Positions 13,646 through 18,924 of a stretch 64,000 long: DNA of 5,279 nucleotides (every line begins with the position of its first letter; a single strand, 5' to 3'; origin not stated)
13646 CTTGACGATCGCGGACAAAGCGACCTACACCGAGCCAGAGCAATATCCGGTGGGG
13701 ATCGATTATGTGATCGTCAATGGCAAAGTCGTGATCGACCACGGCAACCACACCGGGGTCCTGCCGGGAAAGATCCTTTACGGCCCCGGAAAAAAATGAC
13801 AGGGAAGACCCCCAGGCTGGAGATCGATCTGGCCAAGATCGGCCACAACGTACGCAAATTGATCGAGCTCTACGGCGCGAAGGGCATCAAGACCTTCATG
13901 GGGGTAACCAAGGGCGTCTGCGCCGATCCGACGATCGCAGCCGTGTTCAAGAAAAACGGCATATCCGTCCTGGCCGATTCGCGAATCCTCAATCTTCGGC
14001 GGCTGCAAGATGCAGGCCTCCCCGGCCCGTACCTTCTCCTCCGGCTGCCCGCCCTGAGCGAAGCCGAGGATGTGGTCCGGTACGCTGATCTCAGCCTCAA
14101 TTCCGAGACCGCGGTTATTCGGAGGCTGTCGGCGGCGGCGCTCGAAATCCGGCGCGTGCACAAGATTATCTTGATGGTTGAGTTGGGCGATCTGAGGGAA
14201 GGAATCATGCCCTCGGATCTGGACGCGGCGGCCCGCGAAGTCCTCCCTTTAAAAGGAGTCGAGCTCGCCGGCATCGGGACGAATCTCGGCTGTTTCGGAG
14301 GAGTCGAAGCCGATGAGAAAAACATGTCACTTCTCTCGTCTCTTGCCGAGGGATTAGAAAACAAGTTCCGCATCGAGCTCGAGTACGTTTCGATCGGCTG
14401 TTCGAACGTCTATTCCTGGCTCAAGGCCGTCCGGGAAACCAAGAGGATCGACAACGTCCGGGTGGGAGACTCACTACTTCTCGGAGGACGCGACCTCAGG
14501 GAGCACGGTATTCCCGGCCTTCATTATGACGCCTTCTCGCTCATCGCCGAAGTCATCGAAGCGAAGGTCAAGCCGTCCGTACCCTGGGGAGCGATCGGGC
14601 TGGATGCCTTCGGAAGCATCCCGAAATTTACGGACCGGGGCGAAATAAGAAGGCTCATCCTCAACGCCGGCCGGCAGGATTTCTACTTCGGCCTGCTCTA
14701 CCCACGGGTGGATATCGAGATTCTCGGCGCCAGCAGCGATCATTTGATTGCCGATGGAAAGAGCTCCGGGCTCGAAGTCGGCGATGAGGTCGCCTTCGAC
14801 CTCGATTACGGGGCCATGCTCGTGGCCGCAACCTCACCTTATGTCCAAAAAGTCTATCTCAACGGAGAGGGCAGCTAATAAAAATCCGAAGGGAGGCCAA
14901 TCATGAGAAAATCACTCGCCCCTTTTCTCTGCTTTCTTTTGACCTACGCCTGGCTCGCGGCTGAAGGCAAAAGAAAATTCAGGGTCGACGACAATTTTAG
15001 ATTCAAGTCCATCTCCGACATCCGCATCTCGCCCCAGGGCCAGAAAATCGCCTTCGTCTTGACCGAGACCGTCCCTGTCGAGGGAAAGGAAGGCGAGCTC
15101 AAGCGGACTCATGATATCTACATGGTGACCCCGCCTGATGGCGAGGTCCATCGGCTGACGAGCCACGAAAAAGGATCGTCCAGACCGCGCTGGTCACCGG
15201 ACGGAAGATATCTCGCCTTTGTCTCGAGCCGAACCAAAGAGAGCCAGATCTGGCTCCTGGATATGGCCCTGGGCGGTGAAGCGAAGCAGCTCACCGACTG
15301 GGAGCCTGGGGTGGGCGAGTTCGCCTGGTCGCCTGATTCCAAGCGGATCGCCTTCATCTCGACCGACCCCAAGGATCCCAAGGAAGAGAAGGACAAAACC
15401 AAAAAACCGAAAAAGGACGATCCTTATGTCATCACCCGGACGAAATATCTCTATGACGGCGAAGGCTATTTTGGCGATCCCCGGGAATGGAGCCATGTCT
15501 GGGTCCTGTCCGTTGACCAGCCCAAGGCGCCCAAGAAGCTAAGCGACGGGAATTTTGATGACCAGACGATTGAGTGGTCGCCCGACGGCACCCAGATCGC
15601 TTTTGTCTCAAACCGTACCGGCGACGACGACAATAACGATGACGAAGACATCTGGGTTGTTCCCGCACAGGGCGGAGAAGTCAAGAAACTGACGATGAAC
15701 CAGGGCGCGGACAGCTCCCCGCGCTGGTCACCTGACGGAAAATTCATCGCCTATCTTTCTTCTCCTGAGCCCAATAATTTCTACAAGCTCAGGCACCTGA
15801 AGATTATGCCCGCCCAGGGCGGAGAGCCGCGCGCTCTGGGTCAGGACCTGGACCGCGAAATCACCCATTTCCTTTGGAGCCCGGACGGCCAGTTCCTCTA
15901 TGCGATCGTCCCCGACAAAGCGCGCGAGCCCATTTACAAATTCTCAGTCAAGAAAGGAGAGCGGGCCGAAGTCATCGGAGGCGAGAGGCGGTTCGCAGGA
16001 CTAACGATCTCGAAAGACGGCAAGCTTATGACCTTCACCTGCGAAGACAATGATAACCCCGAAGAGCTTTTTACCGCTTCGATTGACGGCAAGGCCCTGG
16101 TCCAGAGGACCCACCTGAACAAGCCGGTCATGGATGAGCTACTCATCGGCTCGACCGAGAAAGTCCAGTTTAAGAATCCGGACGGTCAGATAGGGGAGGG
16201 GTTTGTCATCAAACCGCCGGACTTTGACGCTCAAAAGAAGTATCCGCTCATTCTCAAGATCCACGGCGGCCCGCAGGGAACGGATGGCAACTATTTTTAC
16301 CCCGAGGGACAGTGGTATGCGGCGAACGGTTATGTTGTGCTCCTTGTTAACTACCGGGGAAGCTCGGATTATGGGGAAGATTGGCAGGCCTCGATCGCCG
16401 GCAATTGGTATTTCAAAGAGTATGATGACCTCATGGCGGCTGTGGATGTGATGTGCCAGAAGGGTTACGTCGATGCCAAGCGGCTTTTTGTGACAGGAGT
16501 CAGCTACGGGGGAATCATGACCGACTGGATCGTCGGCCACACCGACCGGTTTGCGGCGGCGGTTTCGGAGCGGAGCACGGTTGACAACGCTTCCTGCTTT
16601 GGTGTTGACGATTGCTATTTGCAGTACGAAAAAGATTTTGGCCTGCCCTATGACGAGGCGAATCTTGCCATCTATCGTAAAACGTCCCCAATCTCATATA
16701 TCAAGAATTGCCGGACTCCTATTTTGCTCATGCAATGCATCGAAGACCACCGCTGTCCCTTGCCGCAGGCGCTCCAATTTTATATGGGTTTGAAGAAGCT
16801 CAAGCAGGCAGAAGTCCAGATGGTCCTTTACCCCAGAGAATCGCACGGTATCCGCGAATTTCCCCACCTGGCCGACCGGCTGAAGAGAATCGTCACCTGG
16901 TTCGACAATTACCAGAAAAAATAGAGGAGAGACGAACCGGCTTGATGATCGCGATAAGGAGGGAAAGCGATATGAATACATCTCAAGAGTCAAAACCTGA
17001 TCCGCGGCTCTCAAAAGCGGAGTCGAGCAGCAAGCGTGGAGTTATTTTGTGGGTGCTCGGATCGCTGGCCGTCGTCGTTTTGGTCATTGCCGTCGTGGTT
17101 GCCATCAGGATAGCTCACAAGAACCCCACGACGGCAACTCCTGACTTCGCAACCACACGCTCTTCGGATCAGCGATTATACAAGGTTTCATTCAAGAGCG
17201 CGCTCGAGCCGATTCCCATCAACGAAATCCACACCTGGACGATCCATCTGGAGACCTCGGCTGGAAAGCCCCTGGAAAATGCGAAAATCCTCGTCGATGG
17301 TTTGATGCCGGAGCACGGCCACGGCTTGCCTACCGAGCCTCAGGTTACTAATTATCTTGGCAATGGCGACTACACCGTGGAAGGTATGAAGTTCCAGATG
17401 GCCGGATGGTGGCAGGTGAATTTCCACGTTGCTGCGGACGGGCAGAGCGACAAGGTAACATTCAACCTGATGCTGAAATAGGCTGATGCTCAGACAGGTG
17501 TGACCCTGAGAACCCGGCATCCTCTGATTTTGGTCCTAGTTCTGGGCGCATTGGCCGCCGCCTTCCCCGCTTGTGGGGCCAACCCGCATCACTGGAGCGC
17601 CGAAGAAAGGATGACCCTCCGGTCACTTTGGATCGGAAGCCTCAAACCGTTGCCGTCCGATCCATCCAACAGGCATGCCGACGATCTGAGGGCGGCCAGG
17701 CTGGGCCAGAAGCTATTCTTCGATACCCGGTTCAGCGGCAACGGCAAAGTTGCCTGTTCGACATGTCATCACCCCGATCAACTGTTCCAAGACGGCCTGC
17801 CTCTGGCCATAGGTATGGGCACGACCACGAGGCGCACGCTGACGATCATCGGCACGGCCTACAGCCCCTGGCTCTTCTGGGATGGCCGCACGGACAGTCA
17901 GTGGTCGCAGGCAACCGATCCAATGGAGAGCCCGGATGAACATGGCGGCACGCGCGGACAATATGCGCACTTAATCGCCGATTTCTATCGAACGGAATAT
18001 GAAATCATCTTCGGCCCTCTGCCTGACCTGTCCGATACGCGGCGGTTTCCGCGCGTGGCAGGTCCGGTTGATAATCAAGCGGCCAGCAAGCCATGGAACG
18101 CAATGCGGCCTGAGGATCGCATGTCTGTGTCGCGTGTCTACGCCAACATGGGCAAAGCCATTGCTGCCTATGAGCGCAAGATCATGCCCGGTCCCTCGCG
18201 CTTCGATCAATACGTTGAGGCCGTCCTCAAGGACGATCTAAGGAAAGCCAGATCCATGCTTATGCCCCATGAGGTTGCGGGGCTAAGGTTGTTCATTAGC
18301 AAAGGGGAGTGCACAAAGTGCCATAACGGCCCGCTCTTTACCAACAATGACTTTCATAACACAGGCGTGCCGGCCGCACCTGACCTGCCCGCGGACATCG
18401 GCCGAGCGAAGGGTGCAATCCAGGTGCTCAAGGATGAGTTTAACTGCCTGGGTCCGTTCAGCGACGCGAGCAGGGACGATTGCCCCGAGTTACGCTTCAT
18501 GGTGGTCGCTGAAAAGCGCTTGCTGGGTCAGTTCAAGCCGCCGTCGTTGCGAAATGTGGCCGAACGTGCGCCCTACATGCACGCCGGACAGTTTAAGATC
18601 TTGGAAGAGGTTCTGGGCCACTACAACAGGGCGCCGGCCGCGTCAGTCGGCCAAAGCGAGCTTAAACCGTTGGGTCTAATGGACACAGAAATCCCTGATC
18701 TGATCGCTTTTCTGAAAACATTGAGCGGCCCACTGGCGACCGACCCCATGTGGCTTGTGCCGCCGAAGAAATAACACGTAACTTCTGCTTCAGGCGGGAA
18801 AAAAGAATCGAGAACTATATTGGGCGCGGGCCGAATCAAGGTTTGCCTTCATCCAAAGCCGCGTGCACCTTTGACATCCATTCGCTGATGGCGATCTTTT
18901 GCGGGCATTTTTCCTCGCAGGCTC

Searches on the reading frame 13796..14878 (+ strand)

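Call 8: search_protein_families(library=pfam, proteins=[window:13796-14878:+], max_evalue=0.00001)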
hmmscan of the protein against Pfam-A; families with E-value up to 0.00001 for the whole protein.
window:13796-14878:+ (360 aa): 1 family
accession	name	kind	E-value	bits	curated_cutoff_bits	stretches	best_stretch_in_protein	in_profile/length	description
PF01168.26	Ala_racemase_N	-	2.3e-23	83.5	24.1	1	10-227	1-215/220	Alanine racemase, N-terminal domain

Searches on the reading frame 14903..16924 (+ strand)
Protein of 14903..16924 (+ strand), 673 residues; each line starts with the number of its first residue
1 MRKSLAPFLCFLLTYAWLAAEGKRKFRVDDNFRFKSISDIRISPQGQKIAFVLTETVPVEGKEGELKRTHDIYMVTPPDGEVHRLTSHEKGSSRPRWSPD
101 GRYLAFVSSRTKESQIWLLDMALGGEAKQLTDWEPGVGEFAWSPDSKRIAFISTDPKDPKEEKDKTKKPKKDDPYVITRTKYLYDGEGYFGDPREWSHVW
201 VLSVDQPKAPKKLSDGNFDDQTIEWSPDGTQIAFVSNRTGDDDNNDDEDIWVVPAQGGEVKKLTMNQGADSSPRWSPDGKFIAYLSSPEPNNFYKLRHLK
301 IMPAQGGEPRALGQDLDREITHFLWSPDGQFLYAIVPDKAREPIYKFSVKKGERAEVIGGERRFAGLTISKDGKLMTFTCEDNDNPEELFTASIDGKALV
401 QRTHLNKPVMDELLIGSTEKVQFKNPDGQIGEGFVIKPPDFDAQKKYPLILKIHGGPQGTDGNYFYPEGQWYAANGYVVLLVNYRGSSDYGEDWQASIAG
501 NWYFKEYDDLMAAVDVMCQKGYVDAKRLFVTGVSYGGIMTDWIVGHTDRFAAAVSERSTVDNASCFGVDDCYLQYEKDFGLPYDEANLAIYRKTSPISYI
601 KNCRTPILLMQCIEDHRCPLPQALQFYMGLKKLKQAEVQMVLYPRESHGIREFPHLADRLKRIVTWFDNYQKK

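Call 8: search_protein_families(library=pfam, proteins=[window:14903-16924:+], max_evalue=0.00001)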
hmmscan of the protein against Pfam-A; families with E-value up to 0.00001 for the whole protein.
window:14903-16924:+ (673 aa): 5 families
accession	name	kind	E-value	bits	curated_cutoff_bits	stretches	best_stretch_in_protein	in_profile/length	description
PF00326.27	Peptidase_S9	-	8e-48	163.2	22.6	1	466-671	4-210/213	Prolyl oligopeptidase family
PF07676.18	PD40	-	2.7e-36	123.2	20.9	1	84-117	3-37/38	WD40-like Beta Propeller Repeat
PF00930.27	DPPIV_N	-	1.2e-14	54.3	22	0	71-156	24-122/354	Dipeptidyl peptidase IV (DPP IV) N-terminal region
PF25174.1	Beta-prop_THOC3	-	1.4e-10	41.1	305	0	91-154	90-149/272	THOC3 beta-propeller domain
PF20434.5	BD-FAE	-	1.9e-06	28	26.8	0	586-627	171-212/215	BD-FAE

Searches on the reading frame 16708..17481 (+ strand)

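Call 8: search_protein_families(library=pfam, proteins=[window:16708-17481:+], max_evalue=0.00001)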
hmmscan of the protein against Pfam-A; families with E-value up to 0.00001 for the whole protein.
window:16708-17481:+ (257 aa): 1 family
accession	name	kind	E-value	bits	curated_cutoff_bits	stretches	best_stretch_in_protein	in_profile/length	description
PF13115.11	YtkA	-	9.1e-14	52.3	25.9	1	161-240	8-85/85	YtkA-like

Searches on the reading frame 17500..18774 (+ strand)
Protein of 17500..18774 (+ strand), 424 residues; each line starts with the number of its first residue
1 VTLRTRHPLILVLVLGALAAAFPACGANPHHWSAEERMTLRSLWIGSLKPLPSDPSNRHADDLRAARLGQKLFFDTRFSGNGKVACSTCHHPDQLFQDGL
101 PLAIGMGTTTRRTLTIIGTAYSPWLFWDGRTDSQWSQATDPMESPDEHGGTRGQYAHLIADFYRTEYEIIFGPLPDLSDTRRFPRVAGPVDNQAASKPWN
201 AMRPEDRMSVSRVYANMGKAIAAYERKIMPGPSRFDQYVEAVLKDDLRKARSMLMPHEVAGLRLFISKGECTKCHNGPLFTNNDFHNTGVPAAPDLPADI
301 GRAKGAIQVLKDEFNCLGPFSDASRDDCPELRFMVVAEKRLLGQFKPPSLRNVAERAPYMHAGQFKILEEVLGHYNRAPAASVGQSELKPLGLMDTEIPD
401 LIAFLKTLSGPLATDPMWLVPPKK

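Call 8: search_protein_families(library=pfam, proteins=[window:17500-18774:+], max_evalue=0.00001)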
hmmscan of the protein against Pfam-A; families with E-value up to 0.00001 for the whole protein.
window:17500-18774:+ (424 aa): 1 family
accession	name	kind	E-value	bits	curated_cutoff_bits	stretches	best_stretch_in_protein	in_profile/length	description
PF03150.19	CCP_MauG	-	2.6e-34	119.4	25.6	1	66-240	4-145/149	Di-haem cytochrome c peroxidase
